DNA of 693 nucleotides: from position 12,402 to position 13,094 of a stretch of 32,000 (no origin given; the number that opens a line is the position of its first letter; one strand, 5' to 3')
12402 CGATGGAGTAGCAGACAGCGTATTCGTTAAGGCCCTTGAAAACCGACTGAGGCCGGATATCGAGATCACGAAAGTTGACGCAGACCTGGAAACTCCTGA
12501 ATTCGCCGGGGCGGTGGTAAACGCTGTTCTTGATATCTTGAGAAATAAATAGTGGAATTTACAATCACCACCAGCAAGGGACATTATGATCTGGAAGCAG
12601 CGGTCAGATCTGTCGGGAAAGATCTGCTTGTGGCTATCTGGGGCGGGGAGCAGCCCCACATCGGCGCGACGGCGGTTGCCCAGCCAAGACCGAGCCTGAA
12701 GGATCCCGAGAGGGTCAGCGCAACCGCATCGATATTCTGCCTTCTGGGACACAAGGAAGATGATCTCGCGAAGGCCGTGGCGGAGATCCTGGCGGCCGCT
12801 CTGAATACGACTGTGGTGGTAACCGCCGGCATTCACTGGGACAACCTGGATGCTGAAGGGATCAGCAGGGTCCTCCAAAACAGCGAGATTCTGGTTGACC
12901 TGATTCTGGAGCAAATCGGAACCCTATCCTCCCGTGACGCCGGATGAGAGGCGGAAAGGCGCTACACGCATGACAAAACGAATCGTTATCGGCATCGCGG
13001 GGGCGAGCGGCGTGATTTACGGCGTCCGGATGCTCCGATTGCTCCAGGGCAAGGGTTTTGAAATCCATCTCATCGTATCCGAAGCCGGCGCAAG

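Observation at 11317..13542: Tm-1-like UPF0261 ATP-binding protein translationally coupled to an LpdD-like chaperone and UbiX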

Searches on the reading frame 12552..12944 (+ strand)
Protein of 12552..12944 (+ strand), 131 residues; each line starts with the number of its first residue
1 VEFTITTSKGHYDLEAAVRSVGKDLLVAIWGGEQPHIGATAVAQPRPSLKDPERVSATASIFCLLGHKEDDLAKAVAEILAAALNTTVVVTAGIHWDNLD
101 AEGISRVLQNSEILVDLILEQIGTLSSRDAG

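Call 3: search_protein_families(library=pfam, proteins=[window:12552-12944:+])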
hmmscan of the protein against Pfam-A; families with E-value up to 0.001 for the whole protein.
window:12552-12944:+ (131 aa): 1 family
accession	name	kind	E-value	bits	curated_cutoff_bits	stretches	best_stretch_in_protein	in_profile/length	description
PF21758.2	PAC_bac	-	2e-37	127.8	27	1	9-122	2-114/115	Bacterial proteasome assembling chaperone-like protein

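Call 4: search_protein_families(library=ncbifam, proteins=[window:12552-12944:+])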
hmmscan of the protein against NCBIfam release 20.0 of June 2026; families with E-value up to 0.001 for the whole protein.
window:12552-12944:+ (131 aa): 0 families

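Call 43: search_solved_structures(query=window:12552-12944:+, max_evalue=1, show_alignments=2)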
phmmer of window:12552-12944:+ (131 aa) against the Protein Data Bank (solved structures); distinct sequences matched with E-value up to 1: 5.
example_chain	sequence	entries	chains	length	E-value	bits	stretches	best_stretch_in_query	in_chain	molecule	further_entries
8pzh_A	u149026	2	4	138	6.2e-07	32.7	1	4-105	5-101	Protein LpdD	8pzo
8p4w_A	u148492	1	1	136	6.5e-07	32.6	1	4-105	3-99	Protein LpdD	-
8po5_A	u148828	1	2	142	6.9e-07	32.6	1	4-105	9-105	Protein LpdD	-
2few_A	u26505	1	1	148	0.31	14.3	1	40-120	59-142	PTS system mannitol-specific EIICBA component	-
24pi_A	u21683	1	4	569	0.36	14.1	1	26-126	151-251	Ancestral acetolactate synthase, catabolic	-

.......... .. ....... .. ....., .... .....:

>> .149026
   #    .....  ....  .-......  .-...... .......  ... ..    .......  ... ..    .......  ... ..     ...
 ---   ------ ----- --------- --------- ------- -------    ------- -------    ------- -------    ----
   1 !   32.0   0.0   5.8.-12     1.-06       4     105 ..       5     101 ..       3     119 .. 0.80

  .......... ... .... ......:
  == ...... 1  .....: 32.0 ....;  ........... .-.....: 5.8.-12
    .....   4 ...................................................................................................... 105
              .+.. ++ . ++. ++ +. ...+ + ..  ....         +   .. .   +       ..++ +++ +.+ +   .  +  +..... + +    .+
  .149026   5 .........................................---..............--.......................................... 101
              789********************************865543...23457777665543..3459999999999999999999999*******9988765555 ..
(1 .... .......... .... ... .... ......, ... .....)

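Call 45: find_homologous_proteins(query=window:12552-12944:+, max_evalue=0.00001)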
Query window:12552-12944:+ (131 aa): 2236 proteins with E <= 0.00001 among 2270 candidates; the best 120 are listed.
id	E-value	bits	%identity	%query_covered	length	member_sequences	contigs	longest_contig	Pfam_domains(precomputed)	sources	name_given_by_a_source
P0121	1.2e-77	276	100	100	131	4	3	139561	PF21758.3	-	-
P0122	1.0e-75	269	98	100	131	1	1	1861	PF21758.3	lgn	-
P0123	1.9e-64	233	83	98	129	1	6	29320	PF21758.3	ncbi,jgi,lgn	jgi:hypothetical protein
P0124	2.6e-64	233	83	98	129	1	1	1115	PF21758.3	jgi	jgi:hypothetical protein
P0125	1.8e-62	227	81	96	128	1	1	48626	PF21758.3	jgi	jgi:hypothetical protein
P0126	2.7e-62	226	82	97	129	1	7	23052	PF21758.3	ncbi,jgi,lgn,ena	jgi:hypothetical protein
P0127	3.4e-62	226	82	97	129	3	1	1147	PF21758.3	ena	-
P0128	3.7e-61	222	82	96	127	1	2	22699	PF21758.3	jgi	jgi:gallate decarboxylase subunit D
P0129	4.0e-61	222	82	96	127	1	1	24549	PF21758.3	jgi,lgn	jgi:hypothetical protein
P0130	5.2e-61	222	81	97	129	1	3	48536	PF21758.3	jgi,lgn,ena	jgi:gallate decarboxylase subunit D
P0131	1.4e-60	221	80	98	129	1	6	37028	PF21758.3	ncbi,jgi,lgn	jgi:hypothetical protein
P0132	2.2e-60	220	77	100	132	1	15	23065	PF21758.3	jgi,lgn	jgi:gallate decarboxylase subunit D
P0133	8.0e-60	218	76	100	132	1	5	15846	PF21758.3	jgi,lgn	jgi:gallate decarboxylase subunit D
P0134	9.6e-60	218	78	98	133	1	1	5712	PF21758.3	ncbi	-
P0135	1.1e-59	218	77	100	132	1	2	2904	PF21758.3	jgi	jgi:hypothetical protein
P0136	1.4e-59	217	78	98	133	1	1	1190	PF21758.3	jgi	jgi:hypothetical protein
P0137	1.5e-59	217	78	98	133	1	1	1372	PF21758.3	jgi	jgi:hypothetical protein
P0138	1.5e-59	217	78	98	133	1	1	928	PF21758.3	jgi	jgi:hypothetical protein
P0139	1.5e-59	217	79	98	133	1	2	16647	PF21758.3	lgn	-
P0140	2.5e-59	216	77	98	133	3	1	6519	PF21758.3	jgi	-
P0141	2.0e-58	214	78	95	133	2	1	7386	PF21758.3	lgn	-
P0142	2.2e-58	213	75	100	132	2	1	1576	PF21758.3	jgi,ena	-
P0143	2.9e-58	213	75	100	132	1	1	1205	PF21758.3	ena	-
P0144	3.0e-58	213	75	100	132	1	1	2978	PF21758.3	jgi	-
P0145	5.4e-58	212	75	98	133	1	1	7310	PF21758.3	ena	-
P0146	6.9e-58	212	76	100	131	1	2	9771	PF21758.3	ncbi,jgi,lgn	-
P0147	1.2e-57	211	74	100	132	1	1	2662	PF21758.3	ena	-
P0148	5.8e-57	209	74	98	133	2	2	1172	PF21758.3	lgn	-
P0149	1.6e-56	207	73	98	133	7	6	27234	PF21758.3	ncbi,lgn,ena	-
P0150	2.0e-56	207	76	98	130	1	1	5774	PF21758.3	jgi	jgi:gallate decarboxylase subunit D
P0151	6.1e-56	206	73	95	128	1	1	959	PF21758.3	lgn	-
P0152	7.1e-56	205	75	95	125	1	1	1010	PF21758.3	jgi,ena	-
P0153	8.2e-56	205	73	95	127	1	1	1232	PF21758.3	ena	-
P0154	9.1e-56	205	77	98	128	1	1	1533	PF21758.3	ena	-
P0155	1.4e-55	204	77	95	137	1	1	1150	PF21758.3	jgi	jgi:hypothetical protein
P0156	1.6e-55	204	71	98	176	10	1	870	PF21758.3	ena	-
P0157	2.2e-55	204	72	95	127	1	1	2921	PF21758.3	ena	-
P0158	2.2e-55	204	72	95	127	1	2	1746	PF21758.3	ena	-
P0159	2.2e-55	204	72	95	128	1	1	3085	PF21758.3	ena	-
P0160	2.6e-55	203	74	95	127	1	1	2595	PF21758.3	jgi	jgi:hypothetical protein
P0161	3.0e-55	203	72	95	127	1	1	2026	PF21758.3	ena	-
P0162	3.9e-55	203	72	95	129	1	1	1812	PF21758.3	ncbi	-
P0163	4.9e-55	203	73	95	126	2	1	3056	PF21758.3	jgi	jgi:hypothetical protein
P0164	5.1e-55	203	71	99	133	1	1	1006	PF21758.3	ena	-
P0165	5.6e-55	202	71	96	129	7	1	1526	PF21758.3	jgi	jgi:hypothetical protein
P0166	1.5e-54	201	74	92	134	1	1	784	PF21758.3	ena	-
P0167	1.5e-54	201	74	95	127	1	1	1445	PF21758.3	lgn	-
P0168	1.8e-54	201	75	93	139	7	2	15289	PF21758.3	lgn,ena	-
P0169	2.4e-54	200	73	95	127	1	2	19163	PF21758.3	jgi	jgi:gallate decarboxylase subunit D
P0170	2.8e-54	200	74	95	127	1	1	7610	PF21758.3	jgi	jgi:hypothetical protein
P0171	4.4e-54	200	74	95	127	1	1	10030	PF21758.3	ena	-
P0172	5.7e-54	199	75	92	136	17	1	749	PF21758.3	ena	-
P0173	6.9e-54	199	74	94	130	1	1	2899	PF21758.3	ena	-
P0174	7.2e-54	199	73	95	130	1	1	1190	PF21758.3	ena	-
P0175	7.6e-54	199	75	92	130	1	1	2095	PF21758.3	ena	-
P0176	8.1e-54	199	71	96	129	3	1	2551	PF21758.3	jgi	jgi:hypothetical protein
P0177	9.5e-54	198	75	95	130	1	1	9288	PF21758.3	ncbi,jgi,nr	ncbi:MAG: hypothetical protein JRI72_05315 [Deltaproteobacteria bacterium]|nr:hypothetical protein [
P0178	9.9e-54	198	72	94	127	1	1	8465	PF21758.3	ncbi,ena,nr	ncbi:MAG TPA: hypothetical protein DDW42_08330 [Desulfobacteraceae bacterium]|nr:hypothetical protei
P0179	9.9e-54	198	74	95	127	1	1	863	PF21758.3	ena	-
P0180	1.0e-53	198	71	96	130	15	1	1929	PF21758.3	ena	-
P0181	1.1e-53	198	72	94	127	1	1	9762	PF21758.3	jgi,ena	-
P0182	1.1e-53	198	70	95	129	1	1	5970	PF21758.3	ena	-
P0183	1.1e-53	198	73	95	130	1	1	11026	PF21758.3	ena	-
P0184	1.2e-53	198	69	97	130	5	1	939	PF21758.3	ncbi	-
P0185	1.2e-53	198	73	95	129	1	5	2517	PF21758.3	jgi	-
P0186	1.3e-53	198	73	95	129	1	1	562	PF21758.3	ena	-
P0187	1.3e-53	198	73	95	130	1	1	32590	PF21758.3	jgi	-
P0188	1.4e-53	198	72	95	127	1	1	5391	PF21758.3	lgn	-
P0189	1.4e-53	198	72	95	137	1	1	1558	PF21758.3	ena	-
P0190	1.4e-53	198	73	94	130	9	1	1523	PF21758.3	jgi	-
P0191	1.4e-53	198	73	96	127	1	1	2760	PF21758.3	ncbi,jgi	-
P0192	1.4e-53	198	72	95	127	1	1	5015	PF21758.3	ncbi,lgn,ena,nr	ncbi:MAG: hypothetical protein K8R45_10045 [Desulfobacterales bacterium]|nr:hypothetical protein [De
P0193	1.5e-53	198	75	92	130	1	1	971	PF21758.3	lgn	-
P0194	1.5e-53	198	69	99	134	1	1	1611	PF21758.3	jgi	jgi:hypothetical protein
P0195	1.6e-53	198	73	95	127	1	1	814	PF21758.3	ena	-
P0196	1.9e-53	198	74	94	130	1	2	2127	PF21758.3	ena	-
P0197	2.2e-53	197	73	95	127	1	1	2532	PF21758.3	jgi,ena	-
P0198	2.2e-53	197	73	94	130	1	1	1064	PF21758.3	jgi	jgi:hypothetical protein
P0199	2.4e-53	197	75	92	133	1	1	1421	PF21758.3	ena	-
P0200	2.5e-53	197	72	93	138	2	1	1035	PF21758.3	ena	-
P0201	2.5e-53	197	73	95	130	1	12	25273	PF21758.3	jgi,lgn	-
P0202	2.6e-53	197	73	95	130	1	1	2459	PF21758.3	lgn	-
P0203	2.6e-53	197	74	93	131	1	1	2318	PF21758.3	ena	-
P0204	2.6e-53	197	74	95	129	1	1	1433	PF21758.3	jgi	-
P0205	2.7e-53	197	71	95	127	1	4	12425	PF21758.3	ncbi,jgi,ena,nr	ncbi:MAG: hypothetical protein JRJ86_15070 [Deltaproteobacteria bacterium]|nr:hypothetical protein [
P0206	2.9e-53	197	71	95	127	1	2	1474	PF21758.3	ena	-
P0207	3.0e-53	197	73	95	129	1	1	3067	PF21758.3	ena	-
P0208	3.2e-53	197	73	95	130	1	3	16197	PF21758.3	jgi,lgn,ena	-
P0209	3.3e-53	197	73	95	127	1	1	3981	PF21758.3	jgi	jgi:hypothetical protein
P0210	3.4e-53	197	73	95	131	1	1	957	PF21758.3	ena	-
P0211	3.4e-53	197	70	93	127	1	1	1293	PF21758.3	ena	-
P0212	3.4e-53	197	75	92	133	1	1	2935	PF21758.3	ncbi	-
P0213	3.6e-53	197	72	95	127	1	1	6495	PF21758.3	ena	-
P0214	3.6e-53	197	73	94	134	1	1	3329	PF21758.3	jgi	jgi:hypothetical protein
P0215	3.8e-53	197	72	95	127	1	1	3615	PF21758.3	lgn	-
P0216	4.4e-53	196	73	95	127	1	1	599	PF21758.3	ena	-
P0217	4.6e-53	196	73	95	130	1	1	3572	PF21758.3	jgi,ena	-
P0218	4.6e-53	196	74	93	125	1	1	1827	PF21758.3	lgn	-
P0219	5.0e-53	196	71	93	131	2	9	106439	PF21758.3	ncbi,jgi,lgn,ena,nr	ncbi:MAG TPA: hypothetical protein ENF92_04215 [Desulfobacteraceae bacterium]|nr:hypothetical protei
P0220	5.6e-53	196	71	95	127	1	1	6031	PF21758.3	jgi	-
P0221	5.7e-53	196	72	94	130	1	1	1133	PF21758.3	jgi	jgi:hypothetical protein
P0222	6.0e-53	196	73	95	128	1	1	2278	PF21758.3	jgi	jgi:predicted nucleotide-binding protein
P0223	6.1e-53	196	73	94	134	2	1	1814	PF21758.3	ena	-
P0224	6.2e-53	196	72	97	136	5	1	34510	PF21758.3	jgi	jgi:hypothetical protein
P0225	6.5e-53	196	69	97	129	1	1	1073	PF21758.3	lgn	-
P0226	6.7e-53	196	70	95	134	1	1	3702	PF21758.3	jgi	-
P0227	6.7e-53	196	73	95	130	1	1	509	PF21758.3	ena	-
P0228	6.9e-53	196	71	95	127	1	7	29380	PF21758.3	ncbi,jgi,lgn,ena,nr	ncbi:MAG TPA: hypothetical protein ENF36_08070 [Desulfobacteraceae bacterium]|nr:hypothetical protei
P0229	7.0e-53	196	73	95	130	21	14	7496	PF21758.3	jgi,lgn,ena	-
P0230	7.6e-53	196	70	98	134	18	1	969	PF21758.3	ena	-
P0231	7.7e-53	196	71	95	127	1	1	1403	PF21758.3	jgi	-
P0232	7.7e-53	196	71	95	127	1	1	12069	PF21758.3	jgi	jgi:gallate decarboxylase subunit D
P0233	7.7e-53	196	72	94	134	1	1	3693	PF21758.3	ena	-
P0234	7.9e-53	196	75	92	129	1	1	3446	PF21758.3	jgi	-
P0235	8.1e-53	195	74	94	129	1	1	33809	PF21758.3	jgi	-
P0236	8.5e-53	195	69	97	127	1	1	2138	PF21758.3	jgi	jgi:hypothetical protein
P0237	8.6e-53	195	73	95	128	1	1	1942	PF21758.3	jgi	jgi:predicted nucleotide-binding protein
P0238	8.9e-53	195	71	95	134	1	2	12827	PF21758.3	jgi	-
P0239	9.2e-53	195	72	95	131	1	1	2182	PF21758.3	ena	-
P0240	9.3e-53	195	73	95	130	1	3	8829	PF21758.3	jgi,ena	-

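Call 46: find_encoding_contigs(protein=P0125, flank=8000, max_places=2)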
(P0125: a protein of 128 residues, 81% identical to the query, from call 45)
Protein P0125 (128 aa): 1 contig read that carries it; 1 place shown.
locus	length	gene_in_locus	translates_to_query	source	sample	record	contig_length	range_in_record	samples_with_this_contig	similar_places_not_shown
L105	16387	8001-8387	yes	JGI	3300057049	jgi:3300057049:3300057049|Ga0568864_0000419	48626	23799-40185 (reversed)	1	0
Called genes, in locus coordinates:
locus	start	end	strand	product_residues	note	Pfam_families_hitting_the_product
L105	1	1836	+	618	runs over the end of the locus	PF00391:PEP-utilizers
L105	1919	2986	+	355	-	PF01326:PPDK_N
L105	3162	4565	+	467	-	PF20695:UbiD_N, PF01977:UbiD, PF20696:UbiD_C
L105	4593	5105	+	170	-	PF00072:Response_reg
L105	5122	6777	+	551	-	PF00501:AMP-binding, PF13193:AMP-binding_C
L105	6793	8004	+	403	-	PF06792:UPF0261, PF23189:UPF0261_C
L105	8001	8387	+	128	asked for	PF21758:LpdD_chaperone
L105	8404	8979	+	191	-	PF02441:Flavoprotein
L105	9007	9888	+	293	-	PF00941:FAD_binding_5, PF03450:CO_deh_flav_C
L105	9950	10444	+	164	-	PF00111:Fer2, PF13085:Fer2_3 (weak), PF01799:Fer2_2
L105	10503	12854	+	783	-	PF01315:Ald_Xan_dh_C, PF02738:MoCoBD_1, PF20256:MoCoBD_2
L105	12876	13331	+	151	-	PF00072:Response_reg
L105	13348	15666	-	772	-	PF08298:AAA_PrkA, PF06798:PrkA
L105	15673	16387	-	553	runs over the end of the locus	PF04293:SpoVR, PF24755:SpoVR_C (faint)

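Call 47: find_encoding_contigs(protein=P0219, flank=8000, max_places=2)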
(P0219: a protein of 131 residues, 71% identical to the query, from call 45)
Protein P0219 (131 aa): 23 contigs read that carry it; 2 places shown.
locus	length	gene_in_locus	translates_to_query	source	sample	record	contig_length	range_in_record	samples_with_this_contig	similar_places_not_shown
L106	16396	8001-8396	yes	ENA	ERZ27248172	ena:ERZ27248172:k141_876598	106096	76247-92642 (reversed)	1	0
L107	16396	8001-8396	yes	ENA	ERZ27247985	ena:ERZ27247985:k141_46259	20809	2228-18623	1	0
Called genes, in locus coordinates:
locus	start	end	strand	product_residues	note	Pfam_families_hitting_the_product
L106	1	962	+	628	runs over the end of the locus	PF02550:AcetylCoA_hydro, PF13336:AcetylCoA_hyd_C, PF13302:Acetyltransf_3 (weak), PF00583:Acetyltransf_1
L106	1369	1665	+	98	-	PF04073:tRNA_edit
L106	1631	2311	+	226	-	PF01206:TusA, PF02635:DsrE (faint)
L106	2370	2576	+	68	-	-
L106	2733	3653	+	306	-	PF00586:AIRS, PF02769:AIRS_C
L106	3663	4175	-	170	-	-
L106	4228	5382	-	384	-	PF00144:Beta-lactamase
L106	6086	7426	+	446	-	PF00501:AMP-binding, PF14535:AMP-binding_C_2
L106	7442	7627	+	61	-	-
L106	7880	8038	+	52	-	-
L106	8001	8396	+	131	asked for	PF21758:LpdD_chaperone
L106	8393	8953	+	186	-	PF02441:Flavoprotein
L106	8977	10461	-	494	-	PF00749:tRNA-synt_1c, PF19269:Anticodon_2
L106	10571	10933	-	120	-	PF18480:DUF5615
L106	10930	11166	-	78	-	PF04255:DUF433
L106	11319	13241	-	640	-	PF00989:PAS, PF13426:PAS_9 (faint), PF01590:GAF, PF13185:GAF_2, PF13492:GAF_3, PF00512:HisKA, PF02518:HATPase_c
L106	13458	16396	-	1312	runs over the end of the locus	PF00270:DEAD (weak), PF00271:Helicase_C, PF21010:HA2_C (weak), PF07717:OB_NTP_bind, PF11898:DUF3418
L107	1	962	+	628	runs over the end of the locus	PF02550:AcetylCoA_hydro, PF13336:AcetylCoA_hyd_C, PF13302:Acetyltransf_3 (weak), PF00583:Acetyltransf_1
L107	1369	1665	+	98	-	PF04073:tRNA_edit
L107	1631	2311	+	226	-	PF01206:TusA, PF02635:DsrE (faint)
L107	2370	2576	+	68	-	-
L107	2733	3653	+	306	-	PF00586:AIRS, PF02769:AIRS_C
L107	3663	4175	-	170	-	-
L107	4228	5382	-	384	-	PF00144:Beta-lactamase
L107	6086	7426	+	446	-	PF00501:AMP-binding, PF14535:AMP-binding_C_2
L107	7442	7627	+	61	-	-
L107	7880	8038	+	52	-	-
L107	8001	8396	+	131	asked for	PF21758:LpdD_chaperone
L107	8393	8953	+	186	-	PF02441:Flavoprotein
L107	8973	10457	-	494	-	PF00749:tRNA-synt_1c, PF19269:Anticodon_2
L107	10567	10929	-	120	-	PF18480:DUF5615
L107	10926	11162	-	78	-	PF04255:DUF433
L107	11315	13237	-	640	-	PF00989:PAS, PF13426:PAS_9 (faint), PF01590:GAF, PF13185:GAF_2, PF13492:GAF_3, PF00512:HisKA, PF02518:HATPase_c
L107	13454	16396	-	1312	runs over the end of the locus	PF00270:DEAD (weak), PF00271:Helicase_C, PF21010:HA2_C (weak), PF07717:OB_NTP_bind, PF11898:DUF3418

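Call 48: find_encoding_contigs(protein=P0224, flank=6000, max_places=1)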
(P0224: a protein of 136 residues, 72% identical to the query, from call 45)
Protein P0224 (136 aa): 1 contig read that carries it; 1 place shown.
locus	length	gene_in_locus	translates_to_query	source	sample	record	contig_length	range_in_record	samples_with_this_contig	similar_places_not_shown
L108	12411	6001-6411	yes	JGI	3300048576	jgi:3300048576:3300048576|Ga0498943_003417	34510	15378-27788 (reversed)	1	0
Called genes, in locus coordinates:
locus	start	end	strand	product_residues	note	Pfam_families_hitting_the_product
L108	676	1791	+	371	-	PF01609:DDE_Tnp_1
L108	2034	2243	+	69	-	-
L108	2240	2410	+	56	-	-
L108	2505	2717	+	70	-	-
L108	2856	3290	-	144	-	-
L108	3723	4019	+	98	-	-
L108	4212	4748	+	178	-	PF07238:PilZ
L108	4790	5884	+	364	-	PF12146:Hydrolase_4, PF00561:Abhydrolase_1, PF12697:Abhydrolase_6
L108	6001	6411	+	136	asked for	PF21758:LpdD_chaperone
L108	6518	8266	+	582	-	PF00587:tRNA-synt_2b, PF04073:tRNA_edit, PF03129:HGTP_anticodon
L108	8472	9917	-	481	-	PF01171:ATP_bind_3, PF11734:TilS_C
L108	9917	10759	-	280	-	-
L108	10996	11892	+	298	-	PF01259:SAICAR_synt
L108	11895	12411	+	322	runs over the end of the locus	-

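Call 49: find_encoding_contigs(protein=P0131, flank=6000, max_places=1)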
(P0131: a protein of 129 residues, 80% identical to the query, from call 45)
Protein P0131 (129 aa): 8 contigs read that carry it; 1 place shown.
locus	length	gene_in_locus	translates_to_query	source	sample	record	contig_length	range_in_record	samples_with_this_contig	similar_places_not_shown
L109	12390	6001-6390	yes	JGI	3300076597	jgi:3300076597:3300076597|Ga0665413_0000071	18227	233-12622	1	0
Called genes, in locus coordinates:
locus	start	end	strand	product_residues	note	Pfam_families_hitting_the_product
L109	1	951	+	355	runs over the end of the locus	PF01326:PPDK_N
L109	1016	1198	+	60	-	-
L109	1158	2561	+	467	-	PF20695:UbiD_N, PF01977:UbiD, PF20696:UbiD_C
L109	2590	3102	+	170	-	PF00072:Response_reg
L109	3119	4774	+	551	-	PF00501:AMP-binding, PF13193:AMP-binding_C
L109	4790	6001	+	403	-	PF06792:UPF0261, PF23189:UPF0261_C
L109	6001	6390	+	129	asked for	PF21758:LpdD_chaperone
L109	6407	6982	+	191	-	PF02441:Flavoprotein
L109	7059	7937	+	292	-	PF00941:FAD_binding_5, PF03450:CO_deh_flav_C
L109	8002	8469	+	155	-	PF00111:Fer2, PF13085:Fer2_3 (weak), PF01799:Fer2_2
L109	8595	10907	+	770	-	PF01315:Ald_Xan_dh_C, PF02738:MoCoBD_1, PF20256:MoCoBD_2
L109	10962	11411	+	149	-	PF00072:Response_reg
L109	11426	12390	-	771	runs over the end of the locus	PF08298:AAA_PrkA, PF06798:PrkA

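Call 50: find_encoding_contigs(protein=P0235, flank=6000, max_places=1)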
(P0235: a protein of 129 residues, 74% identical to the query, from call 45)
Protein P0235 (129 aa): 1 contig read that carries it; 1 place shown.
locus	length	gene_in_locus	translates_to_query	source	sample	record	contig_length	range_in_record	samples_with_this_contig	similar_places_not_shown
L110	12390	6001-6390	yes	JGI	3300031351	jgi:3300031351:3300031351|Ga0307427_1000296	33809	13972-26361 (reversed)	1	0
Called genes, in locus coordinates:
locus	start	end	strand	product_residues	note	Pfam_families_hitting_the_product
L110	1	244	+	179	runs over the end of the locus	PF00072:Response_reg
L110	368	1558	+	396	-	PF06792:UPF0261, PF23189:UPF0261_C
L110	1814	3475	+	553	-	PF00501:AMP-binding, PF13193:AMP-binding_C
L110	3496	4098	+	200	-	PF01451:LMWPc (weak)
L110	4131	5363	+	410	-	PF06792:UPF0261, PF23189:UPF0261_C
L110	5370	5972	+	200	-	PF01966:HD (weak)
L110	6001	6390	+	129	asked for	PF21758:LpdD_chaperone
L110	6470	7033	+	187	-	PF02441:Flavoprotein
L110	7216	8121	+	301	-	PF01261:AP_endonuc_2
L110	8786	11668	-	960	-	-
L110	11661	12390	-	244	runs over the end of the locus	-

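Call 51: find_encoding_contigs(protein=P0149, flank=6000, max_places=1)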
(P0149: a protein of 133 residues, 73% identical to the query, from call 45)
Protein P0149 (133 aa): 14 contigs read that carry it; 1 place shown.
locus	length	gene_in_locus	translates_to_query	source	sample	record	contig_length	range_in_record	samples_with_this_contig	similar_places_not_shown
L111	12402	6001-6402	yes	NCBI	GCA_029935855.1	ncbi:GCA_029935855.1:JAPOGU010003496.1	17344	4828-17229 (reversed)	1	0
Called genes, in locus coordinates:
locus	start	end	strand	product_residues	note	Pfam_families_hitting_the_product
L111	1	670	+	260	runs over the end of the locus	?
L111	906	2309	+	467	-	PF20695:UbiD_N, PF01977:UbiD, PF20696:UbiD_C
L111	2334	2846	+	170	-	PF00072:Response_reg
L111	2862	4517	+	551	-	PF00501:AMP-binding, PF13193:AMP-binding_C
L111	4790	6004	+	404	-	PF06792:UPF0261, PF23189:UPF0261_C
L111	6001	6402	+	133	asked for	PF21758:LpdD_chaperone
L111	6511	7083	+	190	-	PF02441:Flavoprotein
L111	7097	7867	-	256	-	PF08279:HTH_11 (faint), PF09339:HTH_IclR, PF01614:IclR_C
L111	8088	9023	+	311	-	PF02219:MTHFR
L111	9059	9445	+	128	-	PF00037:Fer4 (weak), PF12837:Fer4_6 (faint), PF13237:Fer4_10 (weak), PF14697:Fer4_21 (faint), PF12838:Fer4_7, PF13187:Fer4_9, PF13484:Fer4_16 (faint), PF00037:Fer4 (weak)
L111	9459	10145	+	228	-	PF12225:DUF5981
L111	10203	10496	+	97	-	-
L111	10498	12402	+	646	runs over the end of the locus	PF02730:AFOR_N, PF01314:AFOR_C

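Call 61: search_protein_families(library=pfam, proteins=[L110:3496-4095:+, L110:5370-5969:+], max_evalue=0.001)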
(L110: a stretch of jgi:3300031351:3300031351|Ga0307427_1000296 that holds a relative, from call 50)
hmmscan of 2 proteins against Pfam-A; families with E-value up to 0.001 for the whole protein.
L110:3496-4095:+ (200 aa): 1 family
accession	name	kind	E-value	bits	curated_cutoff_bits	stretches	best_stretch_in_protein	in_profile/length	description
PF01451.26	LMWPc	-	1.4e-16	61.5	23.2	1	15-155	1-120/144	Low molecular weight phosphotyrosine protein phosphatase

L110:5370-5969:+ (200 aa): 1 family
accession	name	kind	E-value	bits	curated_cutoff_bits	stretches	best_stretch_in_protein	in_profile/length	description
PF01966.28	HD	-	5.1e-07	30.4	22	1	26-141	3-114/116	HD domain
